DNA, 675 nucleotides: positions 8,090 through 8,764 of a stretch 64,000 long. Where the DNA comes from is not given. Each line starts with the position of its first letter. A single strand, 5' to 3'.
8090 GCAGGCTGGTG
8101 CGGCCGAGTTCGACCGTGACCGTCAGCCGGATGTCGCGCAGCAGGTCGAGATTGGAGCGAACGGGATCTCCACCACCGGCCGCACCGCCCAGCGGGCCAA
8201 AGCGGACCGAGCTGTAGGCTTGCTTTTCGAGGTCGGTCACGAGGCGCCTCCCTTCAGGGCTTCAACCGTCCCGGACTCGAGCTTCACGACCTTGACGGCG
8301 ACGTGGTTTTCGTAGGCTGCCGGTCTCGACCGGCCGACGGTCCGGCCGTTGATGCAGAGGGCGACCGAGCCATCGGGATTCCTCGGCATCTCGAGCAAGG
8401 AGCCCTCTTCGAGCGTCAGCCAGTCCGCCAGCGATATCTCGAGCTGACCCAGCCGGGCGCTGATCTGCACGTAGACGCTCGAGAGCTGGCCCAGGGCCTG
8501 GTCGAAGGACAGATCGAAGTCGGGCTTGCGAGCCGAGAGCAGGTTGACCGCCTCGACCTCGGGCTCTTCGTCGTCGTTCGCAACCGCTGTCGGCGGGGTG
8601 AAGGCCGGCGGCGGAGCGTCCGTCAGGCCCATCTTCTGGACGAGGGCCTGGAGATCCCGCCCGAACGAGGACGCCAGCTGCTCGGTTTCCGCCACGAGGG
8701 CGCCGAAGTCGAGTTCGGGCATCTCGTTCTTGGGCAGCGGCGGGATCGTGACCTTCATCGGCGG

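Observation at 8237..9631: Polytopic membrane protein carrying a FliN-type SpoA domain in the fliY slot of the flagellar operon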

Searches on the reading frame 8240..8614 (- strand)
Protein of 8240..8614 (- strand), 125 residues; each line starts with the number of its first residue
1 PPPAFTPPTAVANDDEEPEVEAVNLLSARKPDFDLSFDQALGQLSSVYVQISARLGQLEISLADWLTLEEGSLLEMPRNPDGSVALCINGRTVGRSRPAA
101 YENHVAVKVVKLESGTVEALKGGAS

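Call 28: search_solved_structures(query=window:8240-8614:-, max_evalue=1, show_alignments=2)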
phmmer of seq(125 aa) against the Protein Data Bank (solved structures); distinct sequences matched with E-value up to 1: 6.
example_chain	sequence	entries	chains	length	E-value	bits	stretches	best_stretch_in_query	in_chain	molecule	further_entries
3uep_A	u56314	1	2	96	3e-06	30.7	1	39-117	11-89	YscQ-C, type III secretion protein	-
5xrw_A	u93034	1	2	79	8.6e-06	29.2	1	50-112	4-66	FliN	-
1o9y_A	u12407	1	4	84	0.0059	20.1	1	44-112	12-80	HRCQ2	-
1yab_A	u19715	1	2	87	0.014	18.8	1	44-114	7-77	chemotaxis protein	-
1o6a_A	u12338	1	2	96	0.015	18.8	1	43-114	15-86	putative flagellar motor switch protein FliN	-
5xrw_C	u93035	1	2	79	0.91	13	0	50-111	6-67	FliY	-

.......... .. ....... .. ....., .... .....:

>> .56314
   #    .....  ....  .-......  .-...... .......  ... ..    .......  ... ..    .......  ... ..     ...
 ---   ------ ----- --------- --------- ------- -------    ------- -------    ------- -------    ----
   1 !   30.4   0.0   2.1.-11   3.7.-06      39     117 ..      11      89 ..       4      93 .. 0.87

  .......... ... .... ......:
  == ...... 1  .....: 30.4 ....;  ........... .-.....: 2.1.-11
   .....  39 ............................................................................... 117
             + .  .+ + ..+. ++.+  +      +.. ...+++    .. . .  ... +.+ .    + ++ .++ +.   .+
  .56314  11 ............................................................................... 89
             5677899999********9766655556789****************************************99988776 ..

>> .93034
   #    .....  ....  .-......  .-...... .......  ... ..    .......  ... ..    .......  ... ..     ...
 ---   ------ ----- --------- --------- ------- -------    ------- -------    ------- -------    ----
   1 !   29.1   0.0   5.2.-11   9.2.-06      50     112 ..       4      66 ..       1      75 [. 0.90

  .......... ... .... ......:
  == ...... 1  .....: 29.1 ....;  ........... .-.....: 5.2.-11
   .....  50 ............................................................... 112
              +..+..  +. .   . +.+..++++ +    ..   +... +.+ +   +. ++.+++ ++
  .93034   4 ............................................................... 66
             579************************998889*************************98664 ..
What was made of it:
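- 8279..8488 (-): SpoA (FliMN_C) domain, aa 382-451. PDB sequence matches to YscQ-C (3e-6) and H. pylori FliN (8.6e-6) (call 28).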
